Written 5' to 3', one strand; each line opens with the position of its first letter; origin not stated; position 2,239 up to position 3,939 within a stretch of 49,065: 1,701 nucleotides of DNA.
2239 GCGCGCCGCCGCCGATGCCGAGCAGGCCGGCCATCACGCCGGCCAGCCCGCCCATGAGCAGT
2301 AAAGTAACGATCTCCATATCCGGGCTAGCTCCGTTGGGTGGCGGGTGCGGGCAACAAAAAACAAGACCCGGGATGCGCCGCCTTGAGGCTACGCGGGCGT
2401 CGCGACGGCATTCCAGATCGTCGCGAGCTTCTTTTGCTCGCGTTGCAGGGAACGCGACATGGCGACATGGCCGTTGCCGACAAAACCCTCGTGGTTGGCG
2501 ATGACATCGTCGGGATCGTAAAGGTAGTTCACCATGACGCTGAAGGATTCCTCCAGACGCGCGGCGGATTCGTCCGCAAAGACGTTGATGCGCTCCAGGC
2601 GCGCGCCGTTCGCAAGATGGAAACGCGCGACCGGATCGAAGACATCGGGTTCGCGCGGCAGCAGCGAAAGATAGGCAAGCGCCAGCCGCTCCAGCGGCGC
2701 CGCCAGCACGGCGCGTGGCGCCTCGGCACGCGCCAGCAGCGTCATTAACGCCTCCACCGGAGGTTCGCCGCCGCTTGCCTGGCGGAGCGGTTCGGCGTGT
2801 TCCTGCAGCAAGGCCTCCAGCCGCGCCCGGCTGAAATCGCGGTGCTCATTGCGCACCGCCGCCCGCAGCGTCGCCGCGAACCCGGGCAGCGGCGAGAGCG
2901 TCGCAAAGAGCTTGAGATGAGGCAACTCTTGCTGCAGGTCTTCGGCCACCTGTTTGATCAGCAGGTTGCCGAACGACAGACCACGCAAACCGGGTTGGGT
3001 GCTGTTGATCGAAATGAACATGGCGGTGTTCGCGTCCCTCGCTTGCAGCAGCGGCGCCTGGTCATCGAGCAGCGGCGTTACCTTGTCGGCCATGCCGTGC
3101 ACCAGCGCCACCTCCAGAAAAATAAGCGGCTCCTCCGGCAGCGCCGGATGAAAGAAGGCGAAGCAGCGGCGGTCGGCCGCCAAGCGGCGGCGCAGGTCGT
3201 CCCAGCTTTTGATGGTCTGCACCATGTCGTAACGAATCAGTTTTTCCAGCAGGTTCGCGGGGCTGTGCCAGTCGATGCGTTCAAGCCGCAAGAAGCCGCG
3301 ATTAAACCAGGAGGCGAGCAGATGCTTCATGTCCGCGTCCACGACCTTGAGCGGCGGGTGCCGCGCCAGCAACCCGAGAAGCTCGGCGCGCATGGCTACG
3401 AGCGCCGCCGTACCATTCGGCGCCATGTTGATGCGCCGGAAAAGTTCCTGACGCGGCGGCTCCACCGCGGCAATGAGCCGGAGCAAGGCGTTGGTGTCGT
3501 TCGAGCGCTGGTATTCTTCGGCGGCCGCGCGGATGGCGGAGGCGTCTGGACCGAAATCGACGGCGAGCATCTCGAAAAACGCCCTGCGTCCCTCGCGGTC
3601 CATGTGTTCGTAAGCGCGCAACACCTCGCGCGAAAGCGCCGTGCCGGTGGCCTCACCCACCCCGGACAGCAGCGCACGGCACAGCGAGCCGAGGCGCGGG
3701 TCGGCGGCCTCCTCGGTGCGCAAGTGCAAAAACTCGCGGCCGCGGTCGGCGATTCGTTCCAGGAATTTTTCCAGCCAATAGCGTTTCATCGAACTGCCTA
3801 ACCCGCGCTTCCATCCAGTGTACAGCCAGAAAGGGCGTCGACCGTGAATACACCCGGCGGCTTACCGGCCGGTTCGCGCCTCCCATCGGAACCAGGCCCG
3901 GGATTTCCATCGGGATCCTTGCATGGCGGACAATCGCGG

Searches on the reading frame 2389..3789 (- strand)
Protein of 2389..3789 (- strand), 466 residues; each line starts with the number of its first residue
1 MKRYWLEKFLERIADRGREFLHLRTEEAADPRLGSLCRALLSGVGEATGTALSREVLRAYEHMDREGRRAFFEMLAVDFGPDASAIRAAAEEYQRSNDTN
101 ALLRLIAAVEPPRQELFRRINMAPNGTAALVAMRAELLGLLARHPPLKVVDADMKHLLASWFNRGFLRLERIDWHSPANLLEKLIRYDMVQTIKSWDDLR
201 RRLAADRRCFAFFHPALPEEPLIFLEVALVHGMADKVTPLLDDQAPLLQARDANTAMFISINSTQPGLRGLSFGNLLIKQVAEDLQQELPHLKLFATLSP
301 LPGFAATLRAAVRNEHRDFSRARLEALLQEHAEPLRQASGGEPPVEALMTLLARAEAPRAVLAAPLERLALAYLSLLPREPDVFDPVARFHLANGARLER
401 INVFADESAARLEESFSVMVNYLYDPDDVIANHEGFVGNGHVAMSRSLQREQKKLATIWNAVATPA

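Call 69: search_protein_families(library=pfam, proteins=[window:2389-3789:-], max_evalue=0.00001)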
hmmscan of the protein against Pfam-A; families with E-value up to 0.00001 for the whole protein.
window:2389-3789:- (466 aa): 2 families
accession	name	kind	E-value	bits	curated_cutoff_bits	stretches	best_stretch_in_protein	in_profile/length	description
PF05292.17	MCD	-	2.6e-88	296.4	23.2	1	165-425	1-253/253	Malonyl-CoA decarboxylase C-terminal domain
PF17408.7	MCD_N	-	1.1e-29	102.8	22.4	1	79-162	1-85/85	Malonyl-CoA decarboxylase N-terminal domain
